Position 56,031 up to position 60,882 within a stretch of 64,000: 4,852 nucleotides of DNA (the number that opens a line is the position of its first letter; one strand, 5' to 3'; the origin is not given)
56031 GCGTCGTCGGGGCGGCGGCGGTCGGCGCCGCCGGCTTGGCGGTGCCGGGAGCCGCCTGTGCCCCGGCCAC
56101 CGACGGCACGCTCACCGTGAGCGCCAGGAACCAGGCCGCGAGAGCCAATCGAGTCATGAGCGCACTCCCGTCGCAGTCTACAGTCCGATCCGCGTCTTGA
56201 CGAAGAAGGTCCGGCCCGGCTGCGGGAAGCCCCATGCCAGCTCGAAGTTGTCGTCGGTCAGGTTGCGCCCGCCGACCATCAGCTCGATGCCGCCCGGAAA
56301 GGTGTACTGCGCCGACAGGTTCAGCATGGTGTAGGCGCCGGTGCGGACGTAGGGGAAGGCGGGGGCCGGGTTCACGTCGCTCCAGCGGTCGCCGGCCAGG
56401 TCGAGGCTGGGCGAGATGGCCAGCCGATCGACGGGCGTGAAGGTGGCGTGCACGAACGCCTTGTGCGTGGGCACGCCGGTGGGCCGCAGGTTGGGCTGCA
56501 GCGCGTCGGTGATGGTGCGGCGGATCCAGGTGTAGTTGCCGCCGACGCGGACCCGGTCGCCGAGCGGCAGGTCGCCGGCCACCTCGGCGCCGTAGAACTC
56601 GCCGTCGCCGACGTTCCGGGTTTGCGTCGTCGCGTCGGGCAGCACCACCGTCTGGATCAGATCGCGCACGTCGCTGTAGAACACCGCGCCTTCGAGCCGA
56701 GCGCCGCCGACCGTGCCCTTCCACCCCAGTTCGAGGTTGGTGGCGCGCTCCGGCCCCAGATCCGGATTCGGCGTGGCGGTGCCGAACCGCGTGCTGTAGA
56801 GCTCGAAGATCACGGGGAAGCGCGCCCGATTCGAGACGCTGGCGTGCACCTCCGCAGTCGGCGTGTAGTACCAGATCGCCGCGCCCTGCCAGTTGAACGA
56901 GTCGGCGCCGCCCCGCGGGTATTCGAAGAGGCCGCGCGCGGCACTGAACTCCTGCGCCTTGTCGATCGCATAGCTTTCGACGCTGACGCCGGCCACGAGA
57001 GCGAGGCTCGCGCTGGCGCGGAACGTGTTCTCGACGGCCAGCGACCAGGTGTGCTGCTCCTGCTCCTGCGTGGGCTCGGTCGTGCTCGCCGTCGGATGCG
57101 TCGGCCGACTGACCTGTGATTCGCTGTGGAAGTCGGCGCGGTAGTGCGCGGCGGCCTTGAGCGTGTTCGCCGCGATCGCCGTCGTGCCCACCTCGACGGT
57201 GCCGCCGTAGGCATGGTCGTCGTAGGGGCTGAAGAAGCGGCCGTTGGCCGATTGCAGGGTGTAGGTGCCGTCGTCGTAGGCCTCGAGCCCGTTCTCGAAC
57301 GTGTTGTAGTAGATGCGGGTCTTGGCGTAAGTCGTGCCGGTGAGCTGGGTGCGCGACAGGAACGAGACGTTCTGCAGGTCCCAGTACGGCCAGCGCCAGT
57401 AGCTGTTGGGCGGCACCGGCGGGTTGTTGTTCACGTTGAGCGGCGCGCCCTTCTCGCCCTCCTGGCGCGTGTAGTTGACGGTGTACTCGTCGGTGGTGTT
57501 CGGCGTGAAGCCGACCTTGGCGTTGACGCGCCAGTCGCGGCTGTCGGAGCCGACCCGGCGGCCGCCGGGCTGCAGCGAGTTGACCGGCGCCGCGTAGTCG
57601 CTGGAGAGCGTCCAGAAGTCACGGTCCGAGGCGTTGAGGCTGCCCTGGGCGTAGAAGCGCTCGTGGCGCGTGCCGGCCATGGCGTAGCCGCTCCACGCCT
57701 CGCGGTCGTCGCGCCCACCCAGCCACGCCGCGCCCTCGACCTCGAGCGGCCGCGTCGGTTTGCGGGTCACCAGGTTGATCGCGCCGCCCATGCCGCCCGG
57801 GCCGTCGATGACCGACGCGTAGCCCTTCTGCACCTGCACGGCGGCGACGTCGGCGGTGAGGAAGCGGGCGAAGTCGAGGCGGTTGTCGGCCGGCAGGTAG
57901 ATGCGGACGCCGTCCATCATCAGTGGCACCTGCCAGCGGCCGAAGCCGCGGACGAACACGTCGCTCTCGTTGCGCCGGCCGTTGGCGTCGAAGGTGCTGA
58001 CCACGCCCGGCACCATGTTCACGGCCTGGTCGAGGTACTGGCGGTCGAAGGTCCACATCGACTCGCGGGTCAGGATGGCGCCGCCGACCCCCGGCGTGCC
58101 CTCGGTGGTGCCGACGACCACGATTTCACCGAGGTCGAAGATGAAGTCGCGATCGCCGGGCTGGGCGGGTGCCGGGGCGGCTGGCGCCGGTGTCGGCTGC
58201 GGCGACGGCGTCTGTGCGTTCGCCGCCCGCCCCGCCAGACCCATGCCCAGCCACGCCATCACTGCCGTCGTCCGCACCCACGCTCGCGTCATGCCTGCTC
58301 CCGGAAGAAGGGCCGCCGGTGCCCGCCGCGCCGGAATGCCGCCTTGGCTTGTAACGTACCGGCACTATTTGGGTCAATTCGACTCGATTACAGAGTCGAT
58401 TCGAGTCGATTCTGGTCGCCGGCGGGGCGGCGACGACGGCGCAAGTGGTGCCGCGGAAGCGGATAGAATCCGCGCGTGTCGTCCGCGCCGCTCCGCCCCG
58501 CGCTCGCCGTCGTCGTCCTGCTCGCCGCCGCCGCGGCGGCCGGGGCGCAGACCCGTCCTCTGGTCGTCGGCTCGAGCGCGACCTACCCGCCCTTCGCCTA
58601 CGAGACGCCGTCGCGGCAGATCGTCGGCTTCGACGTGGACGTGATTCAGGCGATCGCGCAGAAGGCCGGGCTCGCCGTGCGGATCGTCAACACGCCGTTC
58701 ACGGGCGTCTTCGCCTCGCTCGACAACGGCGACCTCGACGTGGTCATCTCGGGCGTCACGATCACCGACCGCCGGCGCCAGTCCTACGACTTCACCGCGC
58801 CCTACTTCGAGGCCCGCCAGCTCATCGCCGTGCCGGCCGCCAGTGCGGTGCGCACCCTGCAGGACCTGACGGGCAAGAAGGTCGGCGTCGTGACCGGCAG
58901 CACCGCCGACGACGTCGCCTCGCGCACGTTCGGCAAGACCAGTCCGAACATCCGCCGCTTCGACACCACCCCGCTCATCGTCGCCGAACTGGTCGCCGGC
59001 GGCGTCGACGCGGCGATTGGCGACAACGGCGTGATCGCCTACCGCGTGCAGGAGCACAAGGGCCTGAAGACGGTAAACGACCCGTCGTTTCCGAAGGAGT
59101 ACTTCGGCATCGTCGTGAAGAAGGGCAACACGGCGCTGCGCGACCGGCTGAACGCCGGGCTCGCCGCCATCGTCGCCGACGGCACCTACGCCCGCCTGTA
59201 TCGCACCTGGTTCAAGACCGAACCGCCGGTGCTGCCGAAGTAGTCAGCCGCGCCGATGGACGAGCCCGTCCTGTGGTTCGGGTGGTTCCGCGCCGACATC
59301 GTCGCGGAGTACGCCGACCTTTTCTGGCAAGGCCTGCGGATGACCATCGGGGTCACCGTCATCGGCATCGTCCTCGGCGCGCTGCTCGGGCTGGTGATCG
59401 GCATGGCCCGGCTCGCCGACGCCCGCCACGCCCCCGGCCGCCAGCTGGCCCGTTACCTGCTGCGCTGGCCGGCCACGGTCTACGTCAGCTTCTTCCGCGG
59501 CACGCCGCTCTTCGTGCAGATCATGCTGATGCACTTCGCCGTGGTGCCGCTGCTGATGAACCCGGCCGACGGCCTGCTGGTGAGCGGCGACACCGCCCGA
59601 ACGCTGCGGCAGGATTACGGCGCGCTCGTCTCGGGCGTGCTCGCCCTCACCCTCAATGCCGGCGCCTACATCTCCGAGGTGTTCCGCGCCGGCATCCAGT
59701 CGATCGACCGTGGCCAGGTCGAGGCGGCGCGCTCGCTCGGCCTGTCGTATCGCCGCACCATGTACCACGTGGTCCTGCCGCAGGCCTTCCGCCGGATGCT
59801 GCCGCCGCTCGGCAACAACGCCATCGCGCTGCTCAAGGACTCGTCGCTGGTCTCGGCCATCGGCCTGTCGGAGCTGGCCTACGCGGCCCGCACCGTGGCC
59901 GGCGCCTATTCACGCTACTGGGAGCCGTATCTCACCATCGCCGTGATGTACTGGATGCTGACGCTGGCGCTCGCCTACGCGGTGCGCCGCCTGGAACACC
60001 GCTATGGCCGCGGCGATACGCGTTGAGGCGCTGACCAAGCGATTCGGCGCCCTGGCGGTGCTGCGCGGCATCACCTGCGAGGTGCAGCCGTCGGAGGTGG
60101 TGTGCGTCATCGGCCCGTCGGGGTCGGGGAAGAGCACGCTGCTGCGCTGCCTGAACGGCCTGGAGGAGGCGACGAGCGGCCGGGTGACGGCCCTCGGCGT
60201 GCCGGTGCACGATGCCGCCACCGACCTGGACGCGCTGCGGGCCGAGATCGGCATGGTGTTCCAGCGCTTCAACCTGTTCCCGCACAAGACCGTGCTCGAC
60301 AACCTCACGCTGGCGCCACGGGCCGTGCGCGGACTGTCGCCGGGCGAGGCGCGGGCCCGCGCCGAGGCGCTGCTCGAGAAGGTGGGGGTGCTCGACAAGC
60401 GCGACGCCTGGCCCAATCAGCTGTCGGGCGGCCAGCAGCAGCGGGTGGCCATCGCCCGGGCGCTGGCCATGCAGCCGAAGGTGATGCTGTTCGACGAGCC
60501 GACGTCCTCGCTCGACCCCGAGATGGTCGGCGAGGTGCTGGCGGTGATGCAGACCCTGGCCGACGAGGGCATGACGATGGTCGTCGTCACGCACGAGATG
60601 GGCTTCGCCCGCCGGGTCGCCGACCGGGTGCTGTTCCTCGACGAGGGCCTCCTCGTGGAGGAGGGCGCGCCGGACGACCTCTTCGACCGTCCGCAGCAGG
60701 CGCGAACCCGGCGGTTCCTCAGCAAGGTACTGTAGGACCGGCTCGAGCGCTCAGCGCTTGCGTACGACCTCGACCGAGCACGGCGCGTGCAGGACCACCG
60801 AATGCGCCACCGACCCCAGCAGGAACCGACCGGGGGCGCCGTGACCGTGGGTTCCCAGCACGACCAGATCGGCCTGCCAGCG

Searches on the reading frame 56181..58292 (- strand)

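Call 41: search_protein_families(library=pfam, proteins=[window:56181-58292:-], max_evalue=0.00001)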
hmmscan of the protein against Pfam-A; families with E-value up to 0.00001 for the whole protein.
window:56181-58292:- (704 aa): 2 families
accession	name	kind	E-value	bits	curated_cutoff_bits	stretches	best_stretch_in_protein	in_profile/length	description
PF00593.30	TonB_dep_Rec_b-barrel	-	1.5e-37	130.9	27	1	254-678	2-436/436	TonB dependent receptor-like, beta-barrel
PF07715.20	Plug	-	1.3e-14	55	23.9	1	74-171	12-107/107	TonB-dependent Receptor Plug Domain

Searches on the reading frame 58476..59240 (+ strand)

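Call 41: search_protein_families(library=pfam, proteins=[window:58476-59240:+], max_evalue=0.00001)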
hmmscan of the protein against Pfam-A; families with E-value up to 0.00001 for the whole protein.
window:58476-59240:+ (255 aa): 2 families
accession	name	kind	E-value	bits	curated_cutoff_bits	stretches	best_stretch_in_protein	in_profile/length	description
PF00497.25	SBP_bac_3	-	8.2e-41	139.3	26.4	1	29-247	1-131/132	Bacterial extracellular solute-binding proteins, family 3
PF10613.14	Lig_chan-Glu_bd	-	8.5e-06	26.3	30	0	49-113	42-105/115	Ligated ion channel L-glutamate- and glycine-binding site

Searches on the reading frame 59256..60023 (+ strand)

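Call 41: search_protein_families(library=pfam, proteins=[window:59256-60023:+], max_evalue=0.00001)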
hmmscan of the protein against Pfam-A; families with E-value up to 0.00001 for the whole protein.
window:59256-60023:+ (256 aa): 1 family
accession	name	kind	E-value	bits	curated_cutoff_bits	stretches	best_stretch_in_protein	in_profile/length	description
PF00528.27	BPD_transp_1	-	2e-23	83.5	26.4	1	69-250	16-182/184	Binding-protein-dependent transport system inner membrane component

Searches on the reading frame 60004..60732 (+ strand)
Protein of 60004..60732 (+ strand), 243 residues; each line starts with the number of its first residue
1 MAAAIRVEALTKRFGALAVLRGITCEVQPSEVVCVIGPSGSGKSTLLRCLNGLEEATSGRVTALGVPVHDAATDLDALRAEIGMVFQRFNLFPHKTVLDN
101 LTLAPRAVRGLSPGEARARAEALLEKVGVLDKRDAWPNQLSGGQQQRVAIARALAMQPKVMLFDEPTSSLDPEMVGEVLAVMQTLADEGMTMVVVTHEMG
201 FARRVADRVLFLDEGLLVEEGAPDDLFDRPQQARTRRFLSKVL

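Call 41: search_protein_families(library=pfam, proteins=[window:60004-60732:+], max_evalue=0.00001)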
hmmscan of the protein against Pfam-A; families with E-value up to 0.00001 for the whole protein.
window:60004-60732:+ (243 aa): 4 families
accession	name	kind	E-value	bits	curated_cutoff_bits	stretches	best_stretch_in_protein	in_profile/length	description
PF00005.33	ABC_tran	-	1e-38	133.5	25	1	20-168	1-137/137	ABC transporter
PF13304.12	AAA_21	-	1e-10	42.6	27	0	33-53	2-22/304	AAA domain, putative AbiEii toxin, Type IV TA system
PF02463.25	SMC_N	-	1.3e-08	35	40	1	31-205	25-205/220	RecF/RecN/SMC N terminal domain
PF13191.12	AAA_16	-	2.1e-06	28.8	32.6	1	25-125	20-122/167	AAA ATPase domain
